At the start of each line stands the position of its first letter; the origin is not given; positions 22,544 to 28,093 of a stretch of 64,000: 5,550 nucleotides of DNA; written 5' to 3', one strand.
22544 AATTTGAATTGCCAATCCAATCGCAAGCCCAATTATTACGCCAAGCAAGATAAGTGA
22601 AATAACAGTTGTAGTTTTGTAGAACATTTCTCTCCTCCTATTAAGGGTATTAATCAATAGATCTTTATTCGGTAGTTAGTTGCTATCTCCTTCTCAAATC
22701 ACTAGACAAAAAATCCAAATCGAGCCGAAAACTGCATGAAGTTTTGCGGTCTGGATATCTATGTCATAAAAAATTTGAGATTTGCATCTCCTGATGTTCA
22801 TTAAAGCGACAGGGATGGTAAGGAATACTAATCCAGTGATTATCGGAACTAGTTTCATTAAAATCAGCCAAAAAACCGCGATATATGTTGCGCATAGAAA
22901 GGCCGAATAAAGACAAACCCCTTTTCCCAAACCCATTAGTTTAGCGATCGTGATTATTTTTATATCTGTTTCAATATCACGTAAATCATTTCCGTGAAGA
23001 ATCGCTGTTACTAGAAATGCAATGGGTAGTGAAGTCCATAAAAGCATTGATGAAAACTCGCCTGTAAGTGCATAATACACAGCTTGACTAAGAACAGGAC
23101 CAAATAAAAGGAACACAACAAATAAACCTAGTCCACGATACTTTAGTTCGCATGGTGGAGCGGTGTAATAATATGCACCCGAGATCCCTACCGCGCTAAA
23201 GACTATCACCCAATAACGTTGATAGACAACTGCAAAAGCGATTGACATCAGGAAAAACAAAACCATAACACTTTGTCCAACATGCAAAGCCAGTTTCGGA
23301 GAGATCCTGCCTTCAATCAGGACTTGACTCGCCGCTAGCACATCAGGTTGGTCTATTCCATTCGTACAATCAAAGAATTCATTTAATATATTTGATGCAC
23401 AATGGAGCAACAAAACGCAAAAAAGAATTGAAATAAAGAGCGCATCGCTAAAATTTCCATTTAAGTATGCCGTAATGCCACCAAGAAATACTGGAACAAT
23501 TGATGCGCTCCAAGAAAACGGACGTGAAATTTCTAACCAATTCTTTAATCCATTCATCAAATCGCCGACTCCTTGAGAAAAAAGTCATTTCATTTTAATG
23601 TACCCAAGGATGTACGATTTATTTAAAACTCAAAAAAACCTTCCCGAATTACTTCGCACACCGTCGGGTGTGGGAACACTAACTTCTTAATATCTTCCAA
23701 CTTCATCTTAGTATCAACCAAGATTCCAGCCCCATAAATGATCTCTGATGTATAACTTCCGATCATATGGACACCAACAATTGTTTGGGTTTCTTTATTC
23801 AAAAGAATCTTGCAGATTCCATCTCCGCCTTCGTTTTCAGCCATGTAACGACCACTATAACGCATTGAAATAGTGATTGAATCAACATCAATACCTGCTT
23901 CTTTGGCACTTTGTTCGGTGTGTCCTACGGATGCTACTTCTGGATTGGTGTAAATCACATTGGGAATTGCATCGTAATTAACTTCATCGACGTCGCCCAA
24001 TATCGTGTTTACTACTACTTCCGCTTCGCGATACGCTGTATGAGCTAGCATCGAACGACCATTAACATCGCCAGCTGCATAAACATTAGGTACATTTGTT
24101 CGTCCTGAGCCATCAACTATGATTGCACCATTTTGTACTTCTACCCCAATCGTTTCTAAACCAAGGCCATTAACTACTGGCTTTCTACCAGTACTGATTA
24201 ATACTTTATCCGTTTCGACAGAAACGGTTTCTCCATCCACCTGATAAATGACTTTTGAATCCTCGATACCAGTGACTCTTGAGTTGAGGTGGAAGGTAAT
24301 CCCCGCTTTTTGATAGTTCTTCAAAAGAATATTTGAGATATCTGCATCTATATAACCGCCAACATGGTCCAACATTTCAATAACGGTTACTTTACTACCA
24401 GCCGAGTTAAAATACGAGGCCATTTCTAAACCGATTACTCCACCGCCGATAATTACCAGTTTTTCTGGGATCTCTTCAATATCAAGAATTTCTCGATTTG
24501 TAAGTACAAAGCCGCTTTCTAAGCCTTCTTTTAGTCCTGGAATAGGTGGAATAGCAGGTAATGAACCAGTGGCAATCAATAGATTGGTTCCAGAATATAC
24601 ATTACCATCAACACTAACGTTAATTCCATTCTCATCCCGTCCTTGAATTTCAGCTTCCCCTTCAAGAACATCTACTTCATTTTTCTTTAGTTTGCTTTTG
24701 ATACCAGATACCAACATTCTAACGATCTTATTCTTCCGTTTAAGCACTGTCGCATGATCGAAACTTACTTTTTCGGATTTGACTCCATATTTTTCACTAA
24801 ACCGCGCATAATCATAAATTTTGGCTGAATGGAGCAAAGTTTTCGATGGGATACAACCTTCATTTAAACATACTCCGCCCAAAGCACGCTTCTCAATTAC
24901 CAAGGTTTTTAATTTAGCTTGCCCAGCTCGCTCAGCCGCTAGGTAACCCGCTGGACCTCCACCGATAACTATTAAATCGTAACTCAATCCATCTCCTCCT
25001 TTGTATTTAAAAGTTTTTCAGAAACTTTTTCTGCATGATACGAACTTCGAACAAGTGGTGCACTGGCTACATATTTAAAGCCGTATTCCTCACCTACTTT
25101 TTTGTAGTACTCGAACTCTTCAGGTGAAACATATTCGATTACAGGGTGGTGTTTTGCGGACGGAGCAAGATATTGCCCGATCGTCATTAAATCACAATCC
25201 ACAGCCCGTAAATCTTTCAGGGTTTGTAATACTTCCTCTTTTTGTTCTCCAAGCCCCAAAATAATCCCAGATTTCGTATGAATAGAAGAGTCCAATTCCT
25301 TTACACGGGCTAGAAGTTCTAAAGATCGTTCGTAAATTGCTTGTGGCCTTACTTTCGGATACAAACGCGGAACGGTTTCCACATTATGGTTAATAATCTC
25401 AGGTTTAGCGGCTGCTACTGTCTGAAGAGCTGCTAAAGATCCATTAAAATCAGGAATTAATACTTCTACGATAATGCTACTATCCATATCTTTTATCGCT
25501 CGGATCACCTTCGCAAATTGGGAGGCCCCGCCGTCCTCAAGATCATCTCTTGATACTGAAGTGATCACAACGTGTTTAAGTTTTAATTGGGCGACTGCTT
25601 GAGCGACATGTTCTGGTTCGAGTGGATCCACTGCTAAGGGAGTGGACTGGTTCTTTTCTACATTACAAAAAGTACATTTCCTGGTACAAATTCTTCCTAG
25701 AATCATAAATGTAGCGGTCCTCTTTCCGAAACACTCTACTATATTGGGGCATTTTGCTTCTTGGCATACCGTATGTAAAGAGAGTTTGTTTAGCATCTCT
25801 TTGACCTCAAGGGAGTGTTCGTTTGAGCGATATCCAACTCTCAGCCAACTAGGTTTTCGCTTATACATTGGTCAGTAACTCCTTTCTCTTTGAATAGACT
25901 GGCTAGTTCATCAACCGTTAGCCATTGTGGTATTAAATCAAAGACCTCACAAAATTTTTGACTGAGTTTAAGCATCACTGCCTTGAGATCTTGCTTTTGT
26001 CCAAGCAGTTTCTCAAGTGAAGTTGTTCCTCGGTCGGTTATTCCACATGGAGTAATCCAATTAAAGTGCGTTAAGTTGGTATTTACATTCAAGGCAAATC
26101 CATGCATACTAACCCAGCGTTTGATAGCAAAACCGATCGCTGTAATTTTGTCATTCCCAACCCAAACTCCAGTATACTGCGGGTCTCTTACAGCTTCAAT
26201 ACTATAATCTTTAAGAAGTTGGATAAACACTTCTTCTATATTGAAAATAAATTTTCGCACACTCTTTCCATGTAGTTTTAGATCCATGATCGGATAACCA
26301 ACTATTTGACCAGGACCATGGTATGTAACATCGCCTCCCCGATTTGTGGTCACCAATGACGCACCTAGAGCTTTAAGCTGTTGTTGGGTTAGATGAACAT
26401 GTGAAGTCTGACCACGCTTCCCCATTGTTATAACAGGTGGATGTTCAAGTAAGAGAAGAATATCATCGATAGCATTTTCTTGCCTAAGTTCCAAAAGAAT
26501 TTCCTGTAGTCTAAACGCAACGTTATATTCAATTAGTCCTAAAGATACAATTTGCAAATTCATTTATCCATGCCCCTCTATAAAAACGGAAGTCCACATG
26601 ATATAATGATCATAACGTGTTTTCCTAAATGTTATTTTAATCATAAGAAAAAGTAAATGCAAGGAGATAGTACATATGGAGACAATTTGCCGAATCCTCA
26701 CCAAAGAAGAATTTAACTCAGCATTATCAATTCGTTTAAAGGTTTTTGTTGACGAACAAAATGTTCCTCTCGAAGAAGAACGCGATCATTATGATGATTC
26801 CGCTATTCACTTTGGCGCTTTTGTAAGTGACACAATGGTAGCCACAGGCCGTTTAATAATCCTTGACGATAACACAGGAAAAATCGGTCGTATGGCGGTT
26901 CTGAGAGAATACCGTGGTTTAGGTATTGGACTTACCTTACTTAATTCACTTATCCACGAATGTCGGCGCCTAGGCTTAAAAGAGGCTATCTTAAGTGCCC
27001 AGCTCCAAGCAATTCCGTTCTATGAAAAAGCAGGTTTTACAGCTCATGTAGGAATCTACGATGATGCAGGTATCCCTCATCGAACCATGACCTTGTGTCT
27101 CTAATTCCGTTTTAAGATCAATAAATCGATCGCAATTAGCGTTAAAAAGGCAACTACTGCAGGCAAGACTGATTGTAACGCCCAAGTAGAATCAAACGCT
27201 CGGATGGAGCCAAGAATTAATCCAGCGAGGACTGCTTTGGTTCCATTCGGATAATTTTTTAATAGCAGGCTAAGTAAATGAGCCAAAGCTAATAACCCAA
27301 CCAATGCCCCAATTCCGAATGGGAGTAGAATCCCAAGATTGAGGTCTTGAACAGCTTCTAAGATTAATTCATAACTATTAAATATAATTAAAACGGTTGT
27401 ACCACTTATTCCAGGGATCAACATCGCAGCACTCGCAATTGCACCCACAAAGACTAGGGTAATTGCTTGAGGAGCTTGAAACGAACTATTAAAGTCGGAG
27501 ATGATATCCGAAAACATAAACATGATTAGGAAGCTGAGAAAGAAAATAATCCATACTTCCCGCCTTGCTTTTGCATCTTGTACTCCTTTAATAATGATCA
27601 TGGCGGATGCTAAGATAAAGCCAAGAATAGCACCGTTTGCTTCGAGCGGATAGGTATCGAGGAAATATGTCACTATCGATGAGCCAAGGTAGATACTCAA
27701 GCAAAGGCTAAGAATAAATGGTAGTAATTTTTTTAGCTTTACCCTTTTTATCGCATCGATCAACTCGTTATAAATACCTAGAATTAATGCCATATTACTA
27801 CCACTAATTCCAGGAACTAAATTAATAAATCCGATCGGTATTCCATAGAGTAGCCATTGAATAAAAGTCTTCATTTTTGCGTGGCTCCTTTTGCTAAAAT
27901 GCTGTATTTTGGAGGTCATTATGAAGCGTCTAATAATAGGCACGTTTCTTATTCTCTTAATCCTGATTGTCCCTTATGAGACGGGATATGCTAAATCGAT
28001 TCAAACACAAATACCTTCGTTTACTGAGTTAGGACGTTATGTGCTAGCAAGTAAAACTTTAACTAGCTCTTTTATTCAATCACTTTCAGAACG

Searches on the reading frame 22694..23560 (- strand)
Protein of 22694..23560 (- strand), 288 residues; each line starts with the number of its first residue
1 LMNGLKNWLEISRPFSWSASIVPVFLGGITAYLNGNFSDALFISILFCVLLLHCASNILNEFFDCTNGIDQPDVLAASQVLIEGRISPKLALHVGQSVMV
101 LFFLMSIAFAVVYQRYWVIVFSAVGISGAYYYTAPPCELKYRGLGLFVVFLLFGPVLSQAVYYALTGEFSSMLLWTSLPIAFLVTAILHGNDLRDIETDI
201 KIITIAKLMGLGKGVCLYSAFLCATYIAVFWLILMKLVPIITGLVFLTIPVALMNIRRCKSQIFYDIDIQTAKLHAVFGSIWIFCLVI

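Call 3: search_protein_families(library=pfam, proteins=[window:22694-23560:-], max_evalue=0.01)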
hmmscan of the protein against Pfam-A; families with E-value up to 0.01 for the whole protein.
window:22694-23560:- (288 aa): 1 family
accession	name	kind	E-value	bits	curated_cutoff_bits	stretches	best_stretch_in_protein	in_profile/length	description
PF01040.23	UbiA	-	6.5e-23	81.7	34.2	1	22-253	3-225/250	UbiA prenyltransferase family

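Call 4: search_protein_families(library=ncbifam, proteins=[window:22694-23560:-], max_evalue=0.01)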
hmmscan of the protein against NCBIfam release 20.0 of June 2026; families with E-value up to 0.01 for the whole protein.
window:22694-23560:- (288 aa): 12 families
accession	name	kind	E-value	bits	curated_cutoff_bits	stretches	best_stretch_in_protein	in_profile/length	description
NF004749.0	PRK06080.1-1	equivalog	5.3e-39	134.2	277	1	4-286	18-305/311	1,4-dihydroxy-2-naphthoate polyprenyltransferase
NF004751.0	PRK06080.1-3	equivalog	1e-34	120.5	264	1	4-259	9-262/296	1,4-dihydroxy-2-naphthoate polyprenyltransferase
NF004617.0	PRK05951.1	equivalog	8.2e-33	113.8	239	1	11-287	20-298/306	prenyltransferase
TIGR02235.1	menA_cyano-plnt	equivalog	4.1e-24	85.4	225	1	8-274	2-266/285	2-carboxy-1,4-naphthoquinone phytyltransferase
NF009926.0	PRK13387.1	equivalog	2.1e-23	82.9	316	1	5-264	3-284/317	1,4-dihydroxy-2-naphthoate polyprenyltransferase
NF004750.0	PRK06080.1-2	equivalog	1.5e-21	77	346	1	3-255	4-263/301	1,4-dihydroxy-2-naphthoate polyprenyltransferase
NF004753.0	PRK06080.1-5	equivalog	4.4e-21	75.4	555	1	6-262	12-275/312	1,4-dihydroxy-2-naphthoate polyprenyltransferase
TIGR00751.1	menA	equivalog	2.6e-20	73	102.15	1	14-257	2-252/284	1,4-dihydroxy-2-naphthoate octaprenyltransferase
NF004754.0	PRK06080.1-6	equivalog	2.7e-12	46.7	522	1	6-253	10-264/308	1,4-dihydroxy-2-naphthoate polyprenyltransferase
NF004752.0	PRK06080.1-4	subfamily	2.5e-11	43.8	289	1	18-258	16-265/300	1,4-dihydroxy-2-naphthoate polyprenyltransferase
TIGR01476.1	chlor_syn_BchG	subfamily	5.7e-08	32.5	212.3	1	8-256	3-243/283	(bacterio)chlorophyll synthase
NF005742.0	PRK07566.1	equivalog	3.4e-07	29.7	313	1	5-252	28-268/315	chlorophyll synthase ChlG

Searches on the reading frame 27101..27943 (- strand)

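Call 77: search_protein_families(library=pfam, proteins=[window:27101-27943:-], max_evalue=0.00001)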
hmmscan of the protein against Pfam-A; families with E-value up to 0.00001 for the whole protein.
window:27101-27943:- (280 aa): 1 family
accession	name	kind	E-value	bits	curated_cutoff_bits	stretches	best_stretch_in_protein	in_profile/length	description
PF04018.18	VCA0040-like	-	7.9e-44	150.5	26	1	37-249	1-227/246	Undecaprenyl phosphate translocase-like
